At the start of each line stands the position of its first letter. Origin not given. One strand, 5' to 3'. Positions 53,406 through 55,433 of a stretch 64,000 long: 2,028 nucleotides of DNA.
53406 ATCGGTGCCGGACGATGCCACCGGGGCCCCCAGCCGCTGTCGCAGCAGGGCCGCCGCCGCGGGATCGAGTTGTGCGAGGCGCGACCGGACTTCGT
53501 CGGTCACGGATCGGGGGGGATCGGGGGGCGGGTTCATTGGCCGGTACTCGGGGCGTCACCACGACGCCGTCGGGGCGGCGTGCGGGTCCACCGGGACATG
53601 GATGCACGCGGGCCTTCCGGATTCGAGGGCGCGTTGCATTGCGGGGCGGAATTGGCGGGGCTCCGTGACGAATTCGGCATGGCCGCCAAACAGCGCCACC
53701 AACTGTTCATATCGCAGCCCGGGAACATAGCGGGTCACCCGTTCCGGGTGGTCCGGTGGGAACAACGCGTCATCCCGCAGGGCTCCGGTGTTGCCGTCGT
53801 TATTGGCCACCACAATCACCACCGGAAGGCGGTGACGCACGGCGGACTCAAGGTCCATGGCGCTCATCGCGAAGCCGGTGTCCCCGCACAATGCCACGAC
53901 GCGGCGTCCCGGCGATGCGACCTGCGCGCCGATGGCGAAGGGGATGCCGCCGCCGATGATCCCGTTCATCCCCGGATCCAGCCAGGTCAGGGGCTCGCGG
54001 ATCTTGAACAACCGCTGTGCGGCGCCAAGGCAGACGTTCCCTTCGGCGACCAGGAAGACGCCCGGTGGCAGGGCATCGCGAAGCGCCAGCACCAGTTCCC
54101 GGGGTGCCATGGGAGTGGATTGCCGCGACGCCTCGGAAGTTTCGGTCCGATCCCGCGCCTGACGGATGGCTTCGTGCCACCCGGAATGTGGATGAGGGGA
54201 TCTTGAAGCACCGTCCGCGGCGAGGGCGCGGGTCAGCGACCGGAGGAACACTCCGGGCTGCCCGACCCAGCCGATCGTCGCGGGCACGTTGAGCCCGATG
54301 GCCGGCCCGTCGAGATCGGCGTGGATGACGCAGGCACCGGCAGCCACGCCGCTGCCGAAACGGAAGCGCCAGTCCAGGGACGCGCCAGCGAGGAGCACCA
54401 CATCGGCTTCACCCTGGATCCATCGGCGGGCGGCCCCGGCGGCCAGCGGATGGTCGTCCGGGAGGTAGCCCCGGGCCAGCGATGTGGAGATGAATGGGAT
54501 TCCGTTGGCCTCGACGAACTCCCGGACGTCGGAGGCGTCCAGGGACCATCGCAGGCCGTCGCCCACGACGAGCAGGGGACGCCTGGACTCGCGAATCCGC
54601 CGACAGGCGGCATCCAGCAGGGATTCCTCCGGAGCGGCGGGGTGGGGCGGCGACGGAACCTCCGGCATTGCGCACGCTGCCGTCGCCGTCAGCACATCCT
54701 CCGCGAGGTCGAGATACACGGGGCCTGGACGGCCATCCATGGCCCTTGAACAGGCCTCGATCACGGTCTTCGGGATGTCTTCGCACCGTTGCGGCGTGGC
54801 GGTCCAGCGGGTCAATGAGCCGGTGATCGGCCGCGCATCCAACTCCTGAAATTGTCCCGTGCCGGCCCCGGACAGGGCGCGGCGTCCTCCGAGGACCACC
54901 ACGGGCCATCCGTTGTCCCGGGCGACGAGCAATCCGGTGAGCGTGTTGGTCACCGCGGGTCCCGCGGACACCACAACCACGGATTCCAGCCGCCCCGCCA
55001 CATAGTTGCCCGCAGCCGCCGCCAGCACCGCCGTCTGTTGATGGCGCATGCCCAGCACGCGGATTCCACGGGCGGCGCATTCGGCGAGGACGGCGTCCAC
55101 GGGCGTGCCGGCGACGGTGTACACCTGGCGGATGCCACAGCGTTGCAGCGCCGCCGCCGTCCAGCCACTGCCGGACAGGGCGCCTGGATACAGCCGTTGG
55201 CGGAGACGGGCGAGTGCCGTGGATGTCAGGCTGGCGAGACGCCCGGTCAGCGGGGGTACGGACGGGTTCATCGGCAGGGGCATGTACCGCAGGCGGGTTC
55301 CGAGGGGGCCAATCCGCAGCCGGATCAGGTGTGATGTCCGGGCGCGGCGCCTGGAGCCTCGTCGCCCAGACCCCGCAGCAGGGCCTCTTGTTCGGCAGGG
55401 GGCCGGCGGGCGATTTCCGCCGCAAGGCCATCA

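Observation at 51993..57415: Orphan minimal NRPS-like operon: A-PCP didomain, TPP-dependent enzyme, free-standing condensation domain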

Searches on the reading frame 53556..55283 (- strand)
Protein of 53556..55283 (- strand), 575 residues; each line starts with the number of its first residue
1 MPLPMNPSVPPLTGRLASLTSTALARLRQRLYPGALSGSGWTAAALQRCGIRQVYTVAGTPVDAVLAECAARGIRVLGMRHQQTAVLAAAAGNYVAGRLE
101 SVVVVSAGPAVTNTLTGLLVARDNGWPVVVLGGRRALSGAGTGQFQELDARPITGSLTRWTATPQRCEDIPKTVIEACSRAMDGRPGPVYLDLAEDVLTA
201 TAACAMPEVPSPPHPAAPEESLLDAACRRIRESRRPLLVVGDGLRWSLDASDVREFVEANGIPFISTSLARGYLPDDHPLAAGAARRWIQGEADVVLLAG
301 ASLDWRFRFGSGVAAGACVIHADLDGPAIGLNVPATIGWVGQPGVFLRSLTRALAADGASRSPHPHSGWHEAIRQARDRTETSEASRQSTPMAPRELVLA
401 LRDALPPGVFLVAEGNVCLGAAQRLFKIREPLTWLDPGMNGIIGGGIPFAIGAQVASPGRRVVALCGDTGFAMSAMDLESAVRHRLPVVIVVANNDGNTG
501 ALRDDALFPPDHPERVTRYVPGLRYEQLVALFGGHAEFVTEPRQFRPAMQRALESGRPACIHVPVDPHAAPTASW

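Call 6: search_protein_families(library=pfam, proteins=[window:53556-55283:-])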
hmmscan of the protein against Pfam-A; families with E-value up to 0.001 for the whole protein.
window:53556-55283:- (575 aa): 3 families
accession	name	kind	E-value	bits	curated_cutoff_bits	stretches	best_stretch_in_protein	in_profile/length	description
PF02775.26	TPP_enzyme_C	-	1.1e-29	103.6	21.9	1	421-563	8-151/151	Thiamine pyrophosphate enzyme, C-terminal TPP binding domain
PF02776.23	TPP_enzyme_N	-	3.5e-22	78.8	26.8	1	39-150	4-116/119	Thiamine pyrophosphate enzyme, N-terminal TPP binding domain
PF00205.28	TPP_enzyme_M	-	8.8e-22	77.7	30.4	1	224-350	2-137/137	Thiamine pyrophosphate enzyme, central domain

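Call 7: search_protein_families(library=ncbifam, proteins=[window:53556-55283:-])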
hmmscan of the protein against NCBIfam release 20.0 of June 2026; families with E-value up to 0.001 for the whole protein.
window:53556-55283:- (575 aa): 52 families (the best 25 are shown)
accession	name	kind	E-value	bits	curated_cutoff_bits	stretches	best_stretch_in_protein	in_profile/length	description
NF004516.0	PRK05858.1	equivalog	3.9e-96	322.7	587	1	42-570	17-540/548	acetolactate synthase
NF006721.0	PRK09259.1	equivalog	1.7e-92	311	557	1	42-569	21-554/574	oxalyl-CoA decarboxylase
TIGR03254.1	oxalate_oxc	equivalog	1.6e-85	287.9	739.4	1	43-569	10-541/554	oxalyl-CoA decarboxylase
NF058623.1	HdaclCoAlyACT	equivalog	7.1e-73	246.1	600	1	37-569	11-544/575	2-hydroxyacyl-CoA lyase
NF006122.0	PRK08266.1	subfamily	4.3e-67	226.8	571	1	42-568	10-527/543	hypothetical protein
TIGR00118.1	acolac_lg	equivalog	5.7e-65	219.8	538.35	1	40-567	5-536/557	biosynthetic-type acetolactate synthase large subunit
NF006052.0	PRK08199.1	subfamily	2.2e-63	214.4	539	1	44-570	16-542/559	thiamine pyrophosphate protein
NF005860.0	PRK07789.1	equivalog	4.5e-62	210.2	881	1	27-503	25-511/615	acetolactate synthase large subunit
NF006187.0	PRK08322.1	equivalog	5.7e-58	196.7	509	1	44-566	10-529/548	acetolactate synthase large subunit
NF004710.0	PRK06048.1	equivalog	2.6e-57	194.6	976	1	44-567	16-539/561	acetolactate synthase large subunit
NF004807.0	PRK06154.1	equivalog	1.7e-56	192.1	607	1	54-562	35-551/565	thiamine pyrophosphate-requiring protein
NF004919.0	PRK06276.1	equivalog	1.7e-56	191.7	866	1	45-569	10-542/582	acetolactate synthase large subunit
NF006524.0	PRK08978.1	equivalog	2.5e-56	191.1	738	1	37-568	2-527/548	acetolactate synthase 2 catalytic subunit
NF006016.1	PRK08155.1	equivalog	1.3e-53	182.3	870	1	43-568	10-535/554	acetolactate synthase large subunit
NF005712.0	PRK07524.1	subfamily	1.5e-53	182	500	1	45-564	12-528/536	5-guanidino-2-oxopentanoate decarboxylase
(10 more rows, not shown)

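Call 17: search_solved_structures(query=window:53556-55283:-, show_alignments=3)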
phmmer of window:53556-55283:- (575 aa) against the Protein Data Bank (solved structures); distinct sequences matched with E-value up to 0.001: 148 (the best 60 are shown).
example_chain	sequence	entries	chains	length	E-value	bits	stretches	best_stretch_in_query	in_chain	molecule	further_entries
8vzk_A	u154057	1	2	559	1.5e-82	281.3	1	37-569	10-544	Oxalyl-CoA decarboxylase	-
8vza_A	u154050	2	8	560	4.5e-82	279.8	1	34-565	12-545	2-Hydroxyacyl-CoA lyase/Synthase | Oxalyl-CoA decarboxylase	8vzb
8vzf_A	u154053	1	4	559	4.5e-82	279.8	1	34-565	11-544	2-Hydroxyacyl-CoA Lyase/Synthase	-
8vzc_A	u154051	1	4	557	5.6e-82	279.5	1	34-565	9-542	Oxalyl-CoA decarboxylase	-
8vzi_A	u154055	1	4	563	7.7e-81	275.7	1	36-570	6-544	2-hydroxyacyl-CoA lyase-like protein 1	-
6xn8_A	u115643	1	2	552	3.9e-80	273.4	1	37-565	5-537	2-hydroxyacyl-CoA lyase 1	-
8vzj_A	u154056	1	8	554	6.1e-79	269.5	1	34-566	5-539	Oxalyl-CoA decarboxylase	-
8vzd_A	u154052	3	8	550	2.8e-74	254.1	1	36-566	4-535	2-Hydroxyacyl-CoA Lyase/Synthase TbHACS | Oxalyl-CoA decarboxylase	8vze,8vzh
2q27_A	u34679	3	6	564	1.5e-68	235.2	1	43-570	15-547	oxalyl-CoA decarboxylase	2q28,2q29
7ayg_A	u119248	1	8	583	3.4e-67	230.7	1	40-570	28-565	Putative oxalyl-CoA decarboxylase (Oxc, yfdU)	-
7b2e_A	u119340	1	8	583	2e-66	228.2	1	40-570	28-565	Putative oxalyl-CoA decarboxylase (Oxc, yfdU)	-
2c31_A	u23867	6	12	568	4.6e-59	203.9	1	45-570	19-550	OXALYL-COA DECARBOXYLASE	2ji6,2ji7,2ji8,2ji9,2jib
7pt3_A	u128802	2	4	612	8.8e-52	179.8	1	42-570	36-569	2-hydroxyacyl-CoA lyase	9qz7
9qz5_A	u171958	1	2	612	1.5e-51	179.1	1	42-570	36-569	2-hydroxyacyl-CoA lyase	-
7pt2_A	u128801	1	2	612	2e-51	178.6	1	42-570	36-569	2-hydroxyacyl-CoA lyase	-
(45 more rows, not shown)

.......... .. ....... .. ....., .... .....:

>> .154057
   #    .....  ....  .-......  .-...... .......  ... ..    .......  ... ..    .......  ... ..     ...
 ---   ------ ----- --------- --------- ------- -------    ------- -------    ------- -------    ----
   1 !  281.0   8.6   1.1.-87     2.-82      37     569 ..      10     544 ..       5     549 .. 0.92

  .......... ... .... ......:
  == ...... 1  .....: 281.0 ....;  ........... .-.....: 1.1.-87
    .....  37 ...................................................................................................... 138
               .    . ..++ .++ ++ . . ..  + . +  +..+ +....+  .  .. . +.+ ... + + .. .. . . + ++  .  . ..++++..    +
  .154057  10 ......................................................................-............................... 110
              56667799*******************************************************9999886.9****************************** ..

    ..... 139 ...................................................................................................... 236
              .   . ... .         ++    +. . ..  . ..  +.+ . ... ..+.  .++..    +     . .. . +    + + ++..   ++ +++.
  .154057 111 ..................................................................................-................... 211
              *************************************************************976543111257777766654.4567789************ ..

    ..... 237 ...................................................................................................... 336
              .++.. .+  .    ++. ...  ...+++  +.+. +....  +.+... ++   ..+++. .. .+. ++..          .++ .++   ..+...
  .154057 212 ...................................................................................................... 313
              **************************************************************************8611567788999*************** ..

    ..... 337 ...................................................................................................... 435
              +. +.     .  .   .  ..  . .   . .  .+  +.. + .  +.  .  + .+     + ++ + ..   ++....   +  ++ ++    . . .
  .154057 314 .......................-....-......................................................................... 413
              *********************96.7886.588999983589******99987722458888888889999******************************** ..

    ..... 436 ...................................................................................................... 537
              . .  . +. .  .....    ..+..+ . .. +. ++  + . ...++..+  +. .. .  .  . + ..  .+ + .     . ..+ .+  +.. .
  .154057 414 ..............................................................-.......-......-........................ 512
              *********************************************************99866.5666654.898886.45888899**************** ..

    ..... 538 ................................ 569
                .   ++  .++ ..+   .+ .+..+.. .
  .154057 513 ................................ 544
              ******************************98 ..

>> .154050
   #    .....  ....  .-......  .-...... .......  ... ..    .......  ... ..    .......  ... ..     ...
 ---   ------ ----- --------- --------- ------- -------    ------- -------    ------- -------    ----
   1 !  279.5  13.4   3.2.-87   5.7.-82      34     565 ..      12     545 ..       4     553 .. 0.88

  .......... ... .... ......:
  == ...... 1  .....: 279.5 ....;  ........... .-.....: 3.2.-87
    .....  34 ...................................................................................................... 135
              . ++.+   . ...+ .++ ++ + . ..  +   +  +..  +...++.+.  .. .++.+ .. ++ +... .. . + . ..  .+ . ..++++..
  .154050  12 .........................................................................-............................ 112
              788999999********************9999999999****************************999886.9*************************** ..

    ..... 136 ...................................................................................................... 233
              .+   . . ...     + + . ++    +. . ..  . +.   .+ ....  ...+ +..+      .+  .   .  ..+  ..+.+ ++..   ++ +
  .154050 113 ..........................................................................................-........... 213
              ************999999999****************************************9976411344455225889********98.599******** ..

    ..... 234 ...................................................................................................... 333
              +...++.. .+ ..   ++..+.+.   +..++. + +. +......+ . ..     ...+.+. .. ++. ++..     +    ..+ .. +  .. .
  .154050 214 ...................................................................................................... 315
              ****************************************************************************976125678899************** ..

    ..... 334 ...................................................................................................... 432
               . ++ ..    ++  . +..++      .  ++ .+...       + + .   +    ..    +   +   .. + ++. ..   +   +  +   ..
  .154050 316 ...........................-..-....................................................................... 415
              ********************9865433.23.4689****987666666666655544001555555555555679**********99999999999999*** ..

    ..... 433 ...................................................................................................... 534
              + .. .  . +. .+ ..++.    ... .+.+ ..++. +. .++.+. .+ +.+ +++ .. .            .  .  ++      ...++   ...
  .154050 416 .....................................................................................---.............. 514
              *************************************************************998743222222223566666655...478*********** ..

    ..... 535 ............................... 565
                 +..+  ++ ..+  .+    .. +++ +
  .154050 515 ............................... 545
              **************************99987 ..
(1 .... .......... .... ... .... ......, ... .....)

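Call 25: find_homologous_proteins(query=window:53556-55283:-)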
Query window:53556-55283:- (575 aa): 595 proteins with E <= 0.001 among 8000 candidates; the best 120 are listed.
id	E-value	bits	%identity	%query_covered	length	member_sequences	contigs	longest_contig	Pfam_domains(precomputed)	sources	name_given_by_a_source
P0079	0.0e+0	1278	100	99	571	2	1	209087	PF02775.27,PF02776.24,PF00205.29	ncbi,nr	ncbi:MAG: thiamine pyrophosphate-binding protein [Verrucomicrobiae bacterium]|nr:thiamine pyrophosph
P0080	4.6e-209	714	59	99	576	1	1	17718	PF02775.27,PF02776.24,PF00205.29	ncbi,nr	ncbi:MAG: thiamine pyrophosphate-binding protein [Verrucomicrobia bacterium]|nr:thiamine pyrophospha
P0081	7.8e-204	697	59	98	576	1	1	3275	PF02775.27,PF02776.24,PF00205.29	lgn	-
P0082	1.8e-203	696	57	98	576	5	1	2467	PF02775.27,PF02776.24,PF00205.29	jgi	-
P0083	1.6e-202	692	57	98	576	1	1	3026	PF02775.27,PF02776.24,PF00205.29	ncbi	-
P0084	9.4e-198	677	56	98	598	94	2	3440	PF02775.27,PF02776.24,PF00205.29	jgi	-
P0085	1.2e-197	676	55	98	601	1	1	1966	PF02775.27,PF02776.24,PF00205.29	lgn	-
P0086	7.1e-195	667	55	98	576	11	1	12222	PF02775.27,PF02776.24,PF00205.29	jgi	jgi:2-hydroxyacyl-CoA lyase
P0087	9.7e-193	660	55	98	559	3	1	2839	PF02775.27,PF02776.24,PF00205.29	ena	-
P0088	6.7e-186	638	53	98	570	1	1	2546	PF02775.27,PF02776.24,PF00205.29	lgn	-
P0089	1.2e-183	630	54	98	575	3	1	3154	PF02775.27,PF02776.24,PF00205.29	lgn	-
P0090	1.6e-182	626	52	98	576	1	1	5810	PF02775.27,PF02776.24,PF00205.29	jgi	-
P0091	1.9e-182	626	51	98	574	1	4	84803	PF02775.27,PF02776.24,PF00205.29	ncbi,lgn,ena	-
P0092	3.0e-178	612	52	94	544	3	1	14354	PF02775.27,PF02552.23,PF02776.24,PF00205.29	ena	-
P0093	2.5e-177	609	50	98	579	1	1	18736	PF02775.27,PF02776.24,PF00205.29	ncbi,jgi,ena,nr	ncbi:MAG TPA: thiamine pyrophosphate-binding protein [Thermodesulfovibrionales bacterium]|nr:thiamin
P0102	4.6e-174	598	49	98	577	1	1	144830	PF02775.27,PF02776.24,PF00205.29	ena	-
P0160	1.2e-148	515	45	93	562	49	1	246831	PF02775.27,PF02776.24,PF00205.29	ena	-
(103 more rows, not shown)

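Call 26: find_encoding_contigs(protein=P0102, flank=8000, max_places=1)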
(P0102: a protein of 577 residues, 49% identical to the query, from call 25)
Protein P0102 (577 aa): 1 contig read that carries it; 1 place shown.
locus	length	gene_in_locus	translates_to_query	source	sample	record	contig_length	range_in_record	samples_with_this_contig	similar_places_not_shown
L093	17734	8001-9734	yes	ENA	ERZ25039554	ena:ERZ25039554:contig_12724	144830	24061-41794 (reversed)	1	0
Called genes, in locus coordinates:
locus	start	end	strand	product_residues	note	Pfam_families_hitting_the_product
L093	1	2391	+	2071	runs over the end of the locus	PF00668:Condensation, PF00501:AMP-binding, PF13193:AMP-binding_C, PF00550:PP-binding, PF00668:Condensation, PF00501:AMP-binding, PF13193:AMP-binding_C, PF00550:PP-binding, +1 more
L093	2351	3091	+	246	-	PF00668:Condensation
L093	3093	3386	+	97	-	PF00668:Condensation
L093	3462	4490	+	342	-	PF00501:AMP-binding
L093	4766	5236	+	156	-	PF00550:PP-binding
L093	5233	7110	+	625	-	PF00501:AMP-binding, PF13193:AMP-binding_C, PF00550:PP-binding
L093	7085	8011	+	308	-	PF13714:PEP_mutase, PF00463:ICL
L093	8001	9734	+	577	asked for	PF02776:TPP_enzyme_N, PF00205:TPP_enzyme_M, PF02775:TPP_enzyme_C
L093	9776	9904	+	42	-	-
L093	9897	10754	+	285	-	PF00668:Condensation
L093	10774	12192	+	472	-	PF00668:Condensation, PF00501:AMP-binding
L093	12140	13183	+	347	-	PF00501:AMP-binding, PF13193:AMP-binding_C, PF00550:PP-binding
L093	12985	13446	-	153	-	-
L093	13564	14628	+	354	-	PF00668:Condensation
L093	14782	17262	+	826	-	PF00501:AMP-binding, PF13193:AMP-binding_C (faint), PF05050:Methyltransf_21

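Call 27: find_encoding_contigs(protein=P0160, flank=8000, max_places=1)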
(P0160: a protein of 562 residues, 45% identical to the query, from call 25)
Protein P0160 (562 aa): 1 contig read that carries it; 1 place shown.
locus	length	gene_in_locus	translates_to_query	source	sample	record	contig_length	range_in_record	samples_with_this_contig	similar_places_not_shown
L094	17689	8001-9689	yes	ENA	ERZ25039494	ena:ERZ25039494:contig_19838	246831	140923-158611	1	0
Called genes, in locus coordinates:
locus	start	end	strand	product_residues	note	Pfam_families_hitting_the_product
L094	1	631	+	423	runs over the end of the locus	PF02403:Seryl_tRNA_N, PF00587:tRNA-synt_2b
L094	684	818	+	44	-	-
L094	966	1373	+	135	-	PF22091:DUF6941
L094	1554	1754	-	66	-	-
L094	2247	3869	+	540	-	PF00501:AMP-binding, PF13193:AMP-binding_C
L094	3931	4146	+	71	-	-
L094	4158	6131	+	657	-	PF00501:AMP-binding, PF13193:AMP-binding_C, PF00550:PP-binding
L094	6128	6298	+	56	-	-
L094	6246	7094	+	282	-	PF00501:AMP-binding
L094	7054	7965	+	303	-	PF00501:AMP-binding, PF13193:AMP-binding_C, PF00550:PP-binding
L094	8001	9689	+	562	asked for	PF02776:TPP_enzyme_N, PF00205:TPP_enzyme_M, PF02775:TPP_enzyme_C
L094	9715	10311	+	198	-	PF00668:Condensation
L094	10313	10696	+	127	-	PF00668:Condensation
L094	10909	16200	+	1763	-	PF00668:Condensation, PF00501:AMP-binding, PF13193:AMP-binding_C (weak), PF00550:PP-binding, PF00668:Condensation, PF00501:AMP-binding, PF13193:AMP-binding_C, PF00550:PP-binding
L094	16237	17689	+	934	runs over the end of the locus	PF00668:Condensation, PF00501:AMP-binding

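Call 28: find_encoding_contigs(protein=P0093, flank=8000, max_places=1)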
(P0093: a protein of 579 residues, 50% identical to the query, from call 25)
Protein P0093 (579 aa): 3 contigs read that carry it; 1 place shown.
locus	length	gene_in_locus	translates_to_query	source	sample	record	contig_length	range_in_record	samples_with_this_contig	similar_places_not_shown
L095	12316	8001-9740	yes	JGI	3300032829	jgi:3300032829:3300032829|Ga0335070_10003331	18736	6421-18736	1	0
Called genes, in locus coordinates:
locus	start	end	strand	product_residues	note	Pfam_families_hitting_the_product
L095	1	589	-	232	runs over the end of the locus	PF00005:ABC_tran, PF13304:AAA_21 (faint)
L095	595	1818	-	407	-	PF26002:Beta-barrel_AprE (faint), PF25876:HH_MFP_RND, PF25954:Beta-barrel_RND_2, PF25990:Beta-barrel_YknX (weak), PF25975:CzcB_C (weak), PF25989:YknX_C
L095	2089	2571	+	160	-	-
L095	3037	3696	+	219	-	PF05050:Methyltransf_21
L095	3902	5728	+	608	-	PF00501:AMP-binding, PF13193:AMP-binding_C, PF00550:PP-binding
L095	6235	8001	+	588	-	PF00501:AMP-binding, PF13193:AMP-binding_C, PF00550:PP-binding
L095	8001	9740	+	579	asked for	PF02776:TPP_enzyme_N, PF00205:TPP_enzyme_M, PF02775:TPP_enzyme_C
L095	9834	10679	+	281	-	PF13714:PEP_mutase, PF00463:ICL (weak)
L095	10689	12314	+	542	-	?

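Call 30: search_solved_structures(query=L093:7085-8011:+, show_alignments=1)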
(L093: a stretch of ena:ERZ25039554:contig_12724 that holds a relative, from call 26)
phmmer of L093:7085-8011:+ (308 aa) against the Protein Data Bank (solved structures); distinct sequences matched with E-value up to 0.001: 30.
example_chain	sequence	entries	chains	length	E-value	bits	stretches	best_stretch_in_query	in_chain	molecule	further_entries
3fa3_A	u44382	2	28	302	2.7e-34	122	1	35-282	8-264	2,3-dimethylmalate lyase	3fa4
1zlp_A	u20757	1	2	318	1.3e-33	119.7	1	47-271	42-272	petal death protein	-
4iqd_A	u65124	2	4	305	3.8e-31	111.6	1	33-266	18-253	Carboxyvinyl-carboxyphosphonate phosphorylmutase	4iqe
3lye_A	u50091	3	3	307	8.1e-29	104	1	34-275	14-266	Oxaloacetate acetyl hydrolase | Oxaloacetate acetylhydrolase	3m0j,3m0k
1mum_A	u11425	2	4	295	4.1e-28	101.7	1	33-279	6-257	2-methylisocitrate lyase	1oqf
1o5q_A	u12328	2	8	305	3.2e-27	98.7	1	33-266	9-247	Probable methylisocitrate lyase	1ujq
3eoo_A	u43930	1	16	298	3.8e-27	98.5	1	30-261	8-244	Methylisocitrate lyase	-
1xg3_A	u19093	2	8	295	1e-26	97.1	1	33-279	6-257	Probable methylisocitrate lyase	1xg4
6t4v_C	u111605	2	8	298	1.2e-26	96.8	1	30-272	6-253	2-methylisocitrate lyase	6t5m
9hra_A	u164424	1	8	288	8.6e-24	87.5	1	33-259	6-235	2-methylisocitrate lyase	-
9hgk_A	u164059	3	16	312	9.1e-24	87.4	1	32-259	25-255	2-methylisocitrate lyase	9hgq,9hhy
9hgo_A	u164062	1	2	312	2.4e-23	86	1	32-259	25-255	2-methylisocitrate lyase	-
9hhs_A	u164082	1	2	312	3.3e-23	85.6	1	32-259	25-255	2-methylisocitrate lyase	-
2dua_A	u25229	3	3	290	1.2e-15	60.7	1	36-282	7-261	Phosphonopyruvate hydrolase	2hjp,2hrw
1m1b_A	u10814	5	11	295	1.4e-15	60.5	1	35-285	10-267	PHOSPHOENOLPYRUVATE PHOSPHOMUTASE | PROTEIN (PHOSPHOENOLPYRUVATE MUTASE)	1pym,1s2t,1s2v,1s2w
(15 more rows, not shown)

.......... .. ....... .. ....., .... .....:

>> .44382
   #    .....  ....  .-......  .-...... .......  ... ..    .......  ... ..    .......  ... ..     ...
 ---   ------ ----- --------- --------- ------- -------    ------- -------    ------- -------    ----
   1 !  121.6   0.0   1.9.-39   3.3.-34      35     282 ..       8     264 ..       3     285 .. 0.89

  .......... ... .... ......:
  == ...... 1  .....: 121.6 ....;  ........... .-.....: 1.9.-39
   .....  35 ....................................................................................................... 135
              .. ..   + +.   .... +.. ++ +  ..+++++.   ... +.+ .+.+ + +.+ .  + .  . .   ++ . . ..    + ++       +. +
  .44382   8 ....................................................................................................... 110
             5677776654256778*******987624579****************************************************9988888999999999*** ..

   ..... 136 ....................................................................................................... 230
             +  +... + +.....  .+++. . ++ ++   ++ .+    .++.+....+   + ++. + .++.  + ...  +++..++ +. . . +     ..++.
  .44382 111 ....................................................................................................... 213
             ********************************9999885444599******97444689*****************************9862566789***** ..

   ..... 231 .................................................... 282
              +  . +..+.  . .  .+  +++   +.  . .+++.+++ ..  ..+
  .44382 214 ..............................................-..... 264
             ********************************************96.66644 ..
